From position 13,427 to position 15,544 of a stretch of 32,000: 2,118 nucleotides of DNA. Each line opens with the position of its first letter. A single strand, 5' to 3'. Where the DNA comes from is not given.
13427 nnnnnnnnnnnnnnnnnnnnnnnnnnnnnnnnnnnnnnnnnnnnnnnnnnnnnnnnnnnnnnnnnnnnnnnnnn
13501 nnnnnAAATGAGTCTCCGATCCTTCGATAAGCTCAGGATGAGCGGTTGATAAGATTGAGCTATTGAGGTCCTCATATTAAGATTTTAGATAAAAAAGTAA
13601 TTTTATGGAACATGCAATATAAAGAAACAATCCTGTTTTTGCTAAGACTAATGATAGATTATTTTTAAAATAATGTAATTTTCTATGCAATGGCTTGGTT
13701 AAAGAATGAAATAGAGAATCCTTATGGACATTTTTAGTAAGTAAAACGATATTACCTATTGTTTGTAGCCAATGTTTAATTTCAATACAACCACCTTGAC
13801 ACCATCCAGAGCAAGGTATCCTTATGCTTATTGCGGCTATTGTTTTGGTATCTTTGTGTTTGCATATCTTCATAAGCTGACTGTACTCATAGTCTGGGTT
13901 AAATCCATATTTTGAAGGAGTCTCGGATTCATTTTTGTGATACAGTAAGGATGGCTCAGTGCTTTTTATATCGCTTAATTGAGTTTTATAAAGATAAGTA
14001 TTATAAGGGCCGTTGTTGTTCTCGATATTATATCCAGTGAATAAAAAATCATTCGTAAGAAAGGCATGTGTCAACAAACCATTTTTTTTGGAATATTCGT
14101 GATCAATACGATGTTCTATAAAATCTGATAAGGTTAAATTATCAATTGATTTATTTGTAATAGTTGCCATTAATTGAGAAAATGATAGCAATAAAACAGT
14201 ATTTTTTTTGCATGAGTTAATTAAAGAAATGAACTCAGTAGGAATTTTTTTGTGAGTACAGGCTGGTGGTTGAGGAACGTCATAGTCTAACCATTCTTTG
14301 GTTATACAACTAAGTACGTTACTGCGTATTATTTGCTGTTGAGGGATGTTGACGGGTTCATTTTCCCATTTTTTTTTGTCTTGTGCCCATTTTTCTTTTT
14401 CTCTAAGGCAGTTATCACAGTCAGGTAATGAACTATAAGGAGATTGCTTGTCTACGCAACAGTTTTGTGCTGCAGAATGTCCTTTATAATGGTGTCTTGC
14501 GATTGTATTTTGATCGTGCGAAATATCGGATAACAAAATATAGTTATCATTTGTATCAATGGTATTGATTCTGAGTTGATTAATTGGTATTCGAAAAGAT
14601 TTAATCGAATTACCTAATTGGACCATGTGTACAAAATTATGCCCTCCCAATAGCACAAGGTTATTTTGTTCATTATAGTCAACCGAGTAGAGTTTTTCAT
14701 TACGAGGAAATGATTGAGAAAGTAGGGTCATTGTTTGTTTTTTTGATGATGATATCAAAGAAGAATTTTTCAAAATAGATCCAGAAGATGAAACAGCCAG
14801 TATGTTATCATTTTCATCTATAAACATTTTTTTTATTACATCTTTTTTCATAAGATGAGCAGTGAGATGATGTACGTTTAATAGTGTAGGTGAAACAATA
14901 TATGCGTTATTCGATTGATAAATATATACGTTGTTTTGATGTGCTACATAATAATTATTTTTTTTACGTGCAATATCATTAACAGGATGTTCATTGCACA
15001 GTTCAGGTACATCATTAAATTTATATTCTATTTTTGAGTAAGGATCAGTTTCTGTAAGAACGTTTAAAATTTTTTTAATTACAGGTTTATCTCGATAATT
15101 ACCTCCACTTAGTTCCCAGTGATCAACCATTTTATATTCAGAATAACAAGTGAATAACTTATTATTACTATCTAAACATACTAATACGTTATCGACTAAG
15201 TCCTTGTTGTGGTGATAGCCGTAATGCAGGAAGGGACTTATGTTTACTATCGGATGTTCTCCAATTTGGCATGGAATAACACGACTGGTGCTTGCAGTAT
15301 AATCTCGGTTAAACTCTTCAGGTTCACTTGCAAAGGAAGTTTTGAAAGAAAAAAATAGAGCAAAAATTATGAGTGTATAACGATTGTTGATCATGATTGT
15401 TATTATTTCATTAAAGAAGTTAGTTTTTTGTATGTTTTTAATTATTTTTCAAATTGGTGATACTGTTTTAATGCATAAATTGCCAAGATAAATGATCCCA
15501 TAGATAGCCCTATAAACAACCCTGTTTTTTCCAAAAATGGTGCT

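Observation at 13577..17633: Tandem 605/610-aa paralogs with near-identical N-terminal thirds and strongly diverged remainders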

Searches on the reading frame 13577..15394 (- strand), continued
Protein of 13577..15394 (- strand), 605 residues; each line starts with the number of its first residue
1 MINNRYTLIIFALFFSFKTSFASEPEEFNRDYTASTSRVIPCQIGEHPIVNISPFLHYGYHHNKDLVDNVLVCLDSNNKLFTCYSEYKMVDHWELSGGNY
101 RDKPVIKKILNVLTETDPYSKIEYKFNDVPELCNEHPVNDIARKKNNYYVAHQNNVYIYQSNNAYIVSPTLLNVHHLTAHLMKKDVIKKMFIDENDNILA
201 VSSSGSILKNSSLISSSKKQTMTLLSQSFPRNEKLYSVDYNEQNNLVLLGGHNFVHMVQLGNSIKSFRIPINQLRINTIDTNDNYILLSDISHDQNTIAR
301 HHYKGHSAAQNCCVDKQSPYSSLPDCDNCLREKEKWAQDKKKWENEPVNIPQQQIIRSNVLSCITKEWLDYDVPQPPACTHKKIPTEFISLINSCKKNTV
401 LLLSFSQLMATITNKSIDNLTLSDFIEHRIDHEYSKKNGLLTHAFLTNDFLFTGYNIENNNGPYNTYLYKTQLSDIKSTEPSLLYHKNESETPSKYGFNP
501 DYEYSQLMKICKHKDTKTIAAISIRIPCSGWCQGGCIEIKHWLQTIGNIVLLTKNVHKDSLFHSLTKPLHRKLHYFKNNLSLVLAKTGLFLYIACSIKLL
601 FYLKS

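Call 48: predict_structure(alignment_id=A2)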
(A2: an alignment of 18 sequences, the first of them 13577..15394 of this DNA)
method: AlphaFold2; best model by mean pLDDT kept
length: 605 residues; sequences in the alignment: 18
mean_pLDDT: 74.9   pTM: 0.72
mean pLDDT of the five models: 74.9, 72.9, 72.9, 71.6, 68.9
residues with pLDDT >= 90: 139; 70-90: 251; 50-70: 154; < 50: 61
segments of 3 or more residues with pLDDT < 50: 1-3, 15-25, 46-62, 300-304, 306-309, 490-503, 556-560
pLDDT, mean of each block of 10 residues (from residue 1): 52 46 48 61 55 35 70 86 90 70 81 87 85 91 91 95 64 91 92 92 95 75 91 91 92 90 78 86 92 61 49 62 84 93 83 65 73 84 68 64 90 71 85 71 89 81 75 84 74 36 65 82 73 56 80 62 58 65 56 78 81
secondary structure, 60 per line:
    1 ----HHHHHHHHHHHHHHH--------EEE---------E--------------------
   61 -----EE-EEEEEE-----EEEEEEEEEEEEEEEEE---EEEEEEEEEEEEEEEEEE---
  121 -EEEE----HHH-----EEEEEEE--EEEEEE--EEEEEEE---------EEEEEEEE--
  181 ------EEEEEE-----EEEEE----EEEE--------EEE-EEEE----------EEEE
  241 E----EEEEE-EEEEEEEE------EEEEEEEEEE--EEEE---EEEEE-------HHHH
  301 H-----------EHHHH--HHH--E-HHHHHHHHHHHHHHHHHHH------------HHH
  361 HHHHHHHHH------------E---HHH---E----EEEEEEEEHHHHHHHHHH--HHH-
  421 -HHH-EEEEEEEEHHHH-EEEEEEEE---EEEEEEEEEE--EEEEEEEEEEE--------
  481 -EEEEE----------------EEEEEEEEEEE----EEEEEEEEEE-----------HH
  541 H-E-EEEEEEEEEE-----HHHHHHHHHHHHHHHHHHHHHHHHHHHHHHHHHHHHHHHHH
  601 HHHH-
elements in order: H5-19 E28-30 E69-74 E80-96 E100-117 E122-125 E138-144 E147-152 E155-161 E171-178 E187-192 E198-202 E207-210 E219-221 E223-226 E237-241 E246-250 E252-259 E266-275 E278-281 E285-289 H297-301 H314-317 H327-345 H358-369 E397-404 H405-414 E426-433 H434-437 E439-446 E450-459 E462-472 E482-486 E503-513 E518-527 E545-554 H560-604
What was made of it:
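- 13577..15394 (-): Paralog A, 605 aa: signal peptide, roughly seven-bladed beta-propeller with a Cys/His-rich helical insert (about residues 290-396), and a C-terminal hydrophobic helix. AlphaFold model from 18 sequences, pLDDT 74.9, pTM 0.72 (call 48).
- On Beta-propeller (WD40-like) fold: The AlphaFold model has pLDDT 74.9 and pTM 0.72, with about 28 strands grouped in about 7 blades (call 48).
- AlphaFold model, pLDDT 74.9, pTM 0.72, with strand-rich blades on both sides of the insert (call 48). The fastest windows coincide with low-confidence loops that carry indels (pLDDT below 50 at 490-503, call 48), as expected for relaxed constraint.
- Tried and rejected: It was replaced by the 18-sequence run (call 48).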

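Call 51: fold_search(model_id=the predicted structure, library=pdb)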
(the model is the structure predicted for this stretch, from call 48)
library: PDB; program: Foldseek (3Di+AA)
matches with E <= 10: 1185; with E <= 0.001: 499
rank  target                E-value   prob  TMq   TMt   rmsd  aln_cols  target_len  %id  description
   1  6ke6_AG               1.1e-07  1.00  0.20  0.16  27.9       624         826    9  3.4 angstrom cryo-EM structure of yeast 90S small subunit preribosome (released 2020-08-05)
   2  9n6v_LT               1.6e-07  1.00  0.30  0.22  18.9       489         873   11  SSU processome maturation and disassembly, State A (released 2025-11-05)
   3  9n6z_LO               1.7e-07  1.00  0.22  0.18  20.4       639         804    8  SSU processome maturation and disassembly, State D (released 2025-11-05)
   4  9e2g_2B               2.3e-07  1.00  0.23  0.23  20.4       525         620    8  Cryo-EM structure of 48 nm repeat of microtubule doublet from T. brucei flagellum (released 2025-03-12)
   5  9n6z_LT               2.4e-07  1.00  0.37  0.28  10.9       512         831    8  SSU processome maturation and disassembly, State D (released 2025-11-05)
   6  6zqd_UU               2.6e-07  1.00  0.25  0.18  29.1       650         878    9  Cryo-EM structure of the 90S pre-ribosome from Saccharomyces cerevisiae, state Post-A1 (released 2020-09-23)
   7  9n6v_LH               4.2e-07  1.00  0.21  0.17  28.3       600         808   10  SSU processome maturation and disassembly, State A (released 2025-11-05)
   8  6zqd_UQ               4.9e-07  1.00  0.19  0.15  22.6       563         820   11  Cryo-EM structure of the 90S pre-ribosome from Saccharomyces cerevisiae, state Post-A1 (released 2020-09-23)
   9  6ke6_BE               5.2e-07  1.00  0.29  0.21  19.1       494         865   12  3.4 angstrom cryo-EM structure of yeast 90S small subunit preribosome (released 2020-08-05)
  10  7mq8_LT               5.8e-07  1.00  0.35  0.26   7.7       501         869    7  Cryo-EM structure of the human SSU processome, state pre-A1 (released 2021-09-22)
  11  9n73_LO               6.1e-07  1.00  0.22  0.18  23.3       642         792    6  SSU processome maturation and disassembly, State G (released 2025-10-29)
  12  6lqr_B1               6.4e-07  1.00  0.21  0.16  24.5       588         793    8  Cryo-EM structure of 90S small subunit preribosomes in transition states (State C) (released 2020-09-16)
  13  6g6n_B                7.2e-07  1.00  0.24  0.42   9.8       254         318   11  Crystal structure of the computationally designed Tako8 protein in C2 (released 2018-11-28)
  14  9g33_UU               8.0e-07  1.00  0.28  0.22  18.5       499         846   11  Stalled 90S - Utp23-Krr1-deltaC3 (released 2025-06-18)
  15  9g33_UL               8.9e-07  1.00  0.21  0.16  27.8       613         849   10  Stalled 90S - Utp23-Krr1-deltaC3 (released 2025-06-18)
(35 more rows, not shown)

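Call 57: fold_search(model_id=the predicted structure, library=viral)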
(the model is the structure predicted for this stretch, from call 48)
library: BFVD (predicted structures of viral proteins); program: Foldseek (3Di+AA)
matches with E <= 10: 727; with E <= 0.001: 110
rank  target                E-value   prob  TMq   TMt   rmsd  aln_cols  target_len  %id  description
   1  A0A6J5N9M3            1.6e-07  1.00  0.36  0.31  14.7       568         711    6  Uncharacterized protein [uncultured Caudovirales phage]
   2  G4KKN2                2.3e-07  1.00  0.21  0.11  28.1       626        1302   11  (no name in the UniProt tables at hand)
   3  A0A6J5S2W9            5.6e-07  1.00  0.27  0.19  20.2       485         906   10  Tail tubular protein B [uncultured Caudovirales phage]
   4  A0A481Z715            1.1e-06  1.00  0.31  0.37  14.0       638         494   10  Uncharacterized protein [Pithovirus LCPAC104]
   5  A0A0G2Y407            1.8e-06  1.00  0.21  0.26  13.8       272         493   12  WD40 family protein [Acanthamoeba polyphaga mimivirus Kroon]
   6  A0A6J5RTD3            1.8e-06  1.00  0.36  0.39  15.0       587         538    8  Uncharacterized protein [uncultured Caudovirales phage]
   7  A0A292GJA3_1          1.8e-06  1.00  0.34  0.16  16.7       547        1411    8  (no name in the UniProt tables at hand)
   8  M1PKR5                2.8e-06  1.00  0.26  0.26  24.7       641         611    8  (no name in the UniProt tables at hand)
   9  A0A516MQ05            3.0e-06  0.99  0.19  0.12  29.5       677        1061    7  (no name in the UniProt tables at hand)
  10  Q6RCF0                3.5e-06  1.00  0.37  0.47   7.3       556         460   10  Outer capsid protein [Vibrio phage VP2]
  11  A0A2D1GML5            3.5e-06  1.00  0.31  0.14  14.6       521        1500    8  (no name in the UniProt tables at hand)
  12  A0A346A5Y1            3.9e-06  1.00  0.18  0.12  16.4       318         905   12  (no name in the UniProt tables at hand)
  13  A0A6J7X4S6            5.2e-06  1.00  0.26  0.22  22.4       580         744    8  WD40/YVTN repeat-like-containing domain containing protein [uncultured Caudovirales phage]
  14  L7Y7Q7                6.1e-06  1.00  0.24  0.36  19.2       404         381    8  Putative BTB/POZ domain and WD-repeat protein [Megavirus lba]
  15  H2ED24                7.9e-06  1.00  0.24  0.45   9.2       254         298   10  Putative BTB_POZ domain and WD-repeat protein [Moumouvirus sp. 'Monve']
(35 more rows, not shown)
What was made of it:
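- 13577..15394 (-): Foldseek hits dominated by WD40-type and other beta-propellers (calls 51, 57).
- On Beta-propeller (WD40-like) fold: Foldseek probability is about 1.0 for hits dominated by WD40-type and other propellers, TM up to 0.59 (calls 51, 57).
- Foldseek probability about 1.0 for hits dominated by WD40-type and other propellers; best TM 0.59, to Sec12 (calls 51, 57).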

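Call 64: search_protein_families(library=pfam, alignment_id=A2, max_evalue=1)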
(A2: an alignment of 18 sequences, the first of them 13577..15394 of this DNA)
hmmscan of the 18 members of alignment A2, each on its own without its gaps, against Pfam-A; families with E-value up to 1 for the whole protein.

A. member 1, window:13577-15394:- (605 aa): 0 families

B. families by the number of members that match (of 18 scanned): 15 families
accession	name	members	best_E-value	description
PF24807.1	WD40_CDC20-Fz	1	4.3e-05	CDC20/Fizzy WD40 domain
PF23586.2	Beta-prop_NWD2_C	1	0.0023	NWD2 C-terminal beta-propeller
PF23413.1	zf_RING_Vps8_fungal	1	0.011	Vps8 RING zinc finger, fungal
PF10115.14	HlyU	1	0.011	Transcriptional activator HlyU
PF00843.22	Arena_nucleocap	1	0.018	Arenavirus nucleocapsid N-terminal domain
PF00780.28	CNH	1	0.02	CNH domain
PF03556.21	Cullin_binding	1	0.026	Cullin binding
PF04762.18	Beta-prop_ELP1_1st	1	0.028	ELP1 first N-terminal beta-propeller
PF13617.11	Lipoprotein_19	1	0.046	YnbE-like lipoprotein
PF03785.20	Peptidase_C25_C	1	0.055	Peptidase family C25, C terminal ig-like domain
PF24693.1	DUF7660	1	0.058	Family of unknown function (DUF7660)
PF23389.1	Beta-prop_WDR19_1st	1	0.06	WDR19 first beta-propeller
PF23641.1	YmcF-like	1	0.062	YmcF-like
PF14193.11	DUF4315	1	0.2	Domain of unknown function (DUF4315)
PF12017.13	Tnp_P_element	1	0.35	Transposable element P transposase-like, HTH domain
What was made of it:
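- On Beta-propeller (WD40-like) fold: Among the 18 members, one hits WD40_CDC20-Fz at 4.3e-5, and there are single weak hits to four other propeller models (call 64).
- One distant member hits Pfam WD40_CDC20-Fz at 4e-5 (call 64).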

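Call 65: find_related_loci(query=A1, collection=metagenome_contigs, flank=6000)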
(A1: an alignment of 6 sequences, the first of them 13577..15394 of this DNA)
Query A1 (605 aa) in metagenome_contigs; peptide patterns used: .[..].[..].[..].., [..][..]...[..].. (x = any residue, [..] = any of these).
229 stretches matched a pattern, but none encodes a relative of the query by tblastn (E <= 1e-3).
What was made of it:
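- Tried and rejected: JGI metagenome contigs: no relative (call 65).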

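Call 79: list_cluster_members(proteins=[window:13577-15394:-, window:15801-17633:-])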
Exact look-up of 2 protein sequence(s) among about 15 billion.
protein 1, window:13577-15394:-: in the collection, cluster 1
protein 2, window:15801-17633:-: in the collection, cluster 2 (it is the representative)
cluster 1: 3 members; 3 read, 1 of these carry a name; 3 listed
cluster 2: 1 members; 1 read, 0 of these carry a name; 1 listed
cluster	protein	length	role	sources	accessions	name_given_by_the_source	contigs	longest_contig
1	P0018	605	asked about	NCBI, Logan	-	-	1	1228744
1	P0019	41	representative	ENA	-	-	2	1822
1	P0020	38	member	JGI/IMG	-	hypothetical protein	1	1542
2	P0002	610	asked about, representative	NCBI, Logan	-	-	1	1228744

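Call 81: find_encoding_contigs(protein=P0019, flank=3000, max_places=4)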
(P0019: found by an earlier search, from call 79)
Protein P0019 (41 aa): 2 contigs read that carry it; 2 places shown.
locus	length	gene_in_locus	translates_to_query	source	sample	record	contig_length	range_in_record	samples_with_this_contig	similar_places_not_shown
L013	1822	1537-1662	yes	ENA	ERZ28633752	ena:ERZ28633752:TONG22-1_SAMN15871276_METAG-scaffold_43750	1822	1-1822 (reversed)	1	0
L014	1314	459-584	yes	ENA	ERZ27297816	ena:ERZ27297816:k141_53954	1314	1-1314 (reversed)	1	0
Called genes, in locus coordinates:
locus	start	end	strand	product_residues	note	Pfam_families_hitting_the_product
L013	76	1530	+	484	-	PF00370:FGGY_N, PF02782:FGGY_C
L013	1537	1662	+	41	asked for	-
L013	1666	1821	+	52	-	?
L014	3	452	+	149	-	?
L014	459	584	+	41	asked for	-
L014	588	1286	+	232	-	PF00596:Aldolase_II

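Call 82: find_encoding_contigs(protein=P0020, flank=3000, max_places=4)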
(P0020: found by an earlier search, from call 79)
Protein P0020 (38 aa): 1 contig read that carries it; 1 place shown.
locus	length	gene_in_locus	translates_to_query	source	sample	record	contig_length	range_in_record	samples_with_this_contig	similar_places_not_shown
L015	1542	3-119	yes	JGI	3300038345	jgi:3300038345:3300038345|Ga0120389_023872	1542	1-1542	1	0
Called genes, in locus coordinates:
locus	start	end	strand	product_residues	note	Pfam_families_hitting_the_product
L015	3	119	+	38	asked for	?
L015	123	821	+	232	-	PF00596:Aldolase_II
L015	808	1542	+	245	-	?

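Call 85: search_protein_families(library=phrogs, proteins=[window:13577-15394:-], max_evalue=0.01)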
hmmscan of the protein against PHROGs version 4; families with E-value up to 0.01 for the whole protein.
window:13577-15394:- (605 aa): 0 families

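Call 86: search_protein_families(library=padloc, proteins=[window:13577-15394:-], max_evalue=0.01)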
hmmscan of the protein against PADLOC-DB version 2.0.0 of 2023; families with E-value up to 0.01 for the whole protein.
window:13577-15394:- (605 aa): 0 families

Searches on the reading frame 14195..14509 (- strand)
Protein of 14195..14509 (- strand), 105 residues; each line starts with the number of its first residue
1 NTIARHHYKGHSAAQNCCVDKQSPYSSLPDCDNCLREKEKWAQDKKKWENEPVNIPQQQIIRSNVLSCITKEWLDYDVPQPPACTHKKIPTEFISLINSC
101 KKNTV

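Call 78: search_solved_structures(query=A5, max_evalue=10)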
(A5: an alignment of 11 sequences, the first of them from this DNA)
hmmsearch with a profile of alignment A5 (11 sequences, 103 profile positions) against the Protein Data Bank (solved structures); distinct sequences matched with E-value up to 10: 1.
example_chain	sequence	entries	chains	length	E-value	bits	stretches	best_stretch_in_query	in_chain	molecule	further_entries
6zdw_AAA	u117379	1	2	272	1.1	12.8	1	47-90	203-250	DRBM domain-containing protein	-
